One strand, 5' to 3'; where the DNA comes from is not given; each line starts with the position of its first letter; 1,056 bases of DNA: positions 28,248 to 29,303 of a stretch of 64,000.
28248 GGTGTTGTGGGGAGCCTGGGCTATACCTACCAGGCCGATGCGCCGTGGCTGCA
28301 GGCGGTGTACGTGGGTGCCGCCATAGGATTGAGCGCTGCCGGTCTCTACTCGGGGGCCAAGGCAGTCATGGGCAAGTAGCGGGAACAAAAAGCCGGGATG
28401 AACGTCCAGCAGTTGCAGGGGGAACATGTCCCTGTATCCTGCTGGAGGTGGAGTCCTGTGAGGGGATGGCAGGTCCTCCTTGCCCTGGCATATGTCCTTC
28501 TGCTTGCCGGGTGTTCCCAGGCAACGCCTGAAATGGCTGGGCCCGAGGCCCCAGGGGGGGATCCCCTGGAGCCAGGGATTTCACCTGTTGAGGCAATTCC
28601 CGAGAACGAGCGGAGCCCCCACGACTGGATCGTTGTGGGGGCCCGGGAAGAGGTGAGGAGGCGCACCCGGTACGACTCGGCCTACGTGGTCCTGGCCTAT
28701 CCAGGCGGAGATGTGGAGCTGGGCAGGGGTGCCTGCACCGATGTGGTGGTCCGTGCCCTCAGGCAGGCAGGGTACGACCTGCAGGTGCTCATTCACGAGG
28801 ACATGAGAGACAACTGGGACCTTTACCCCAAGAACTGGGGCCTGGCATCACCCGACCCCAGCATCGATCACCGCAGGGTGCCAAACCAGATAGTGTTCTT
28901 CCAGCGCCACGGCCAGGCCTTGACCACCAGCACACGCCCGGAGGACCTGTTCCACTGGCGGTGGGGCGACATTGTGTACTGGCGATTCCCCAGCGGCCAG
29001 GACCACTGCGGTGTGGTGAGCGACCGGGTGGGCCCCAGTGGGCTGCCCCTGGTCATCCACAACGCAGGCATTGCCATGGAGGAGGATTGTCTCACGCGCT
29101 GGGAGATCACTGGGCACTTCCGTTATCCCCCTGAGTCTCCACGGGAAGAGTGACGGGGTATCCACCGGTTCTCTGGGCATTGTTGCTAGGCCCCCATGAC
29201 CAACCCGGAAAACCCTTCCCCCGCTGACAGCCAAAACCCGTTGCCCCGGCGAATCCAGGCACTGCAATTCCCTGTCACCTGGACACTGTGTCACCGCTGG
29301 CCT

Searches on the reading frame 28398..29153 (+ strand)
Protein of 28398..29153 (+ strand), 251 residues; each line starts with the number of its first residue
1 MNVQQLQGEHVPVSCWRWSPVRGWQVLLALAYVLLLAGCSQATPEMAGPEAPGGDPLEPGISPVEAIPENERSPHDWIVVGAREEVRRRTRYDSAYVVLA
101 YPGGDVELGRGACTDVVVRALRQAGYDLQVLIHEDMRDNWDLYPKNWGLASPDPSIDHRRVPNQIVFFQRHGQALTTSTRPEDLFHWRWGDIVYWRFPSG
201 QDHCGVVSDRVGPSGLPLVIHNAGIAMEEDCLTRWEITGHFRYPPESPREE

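Call 17: search_protein_families(library=pfam, proteins=[window:28398-29153:+], max_evalue=0.0001)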
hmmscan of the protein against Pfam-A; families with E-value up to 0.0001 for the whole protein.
window:28398-29153:+ (251 aa): 1 family
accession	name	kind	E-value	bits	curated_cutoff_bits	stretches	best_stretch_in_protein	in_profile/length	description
PF06940.17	DUF1287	-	6e-64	215.1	25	1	81-243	3-163/163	Domain of unknown function (DUF1287)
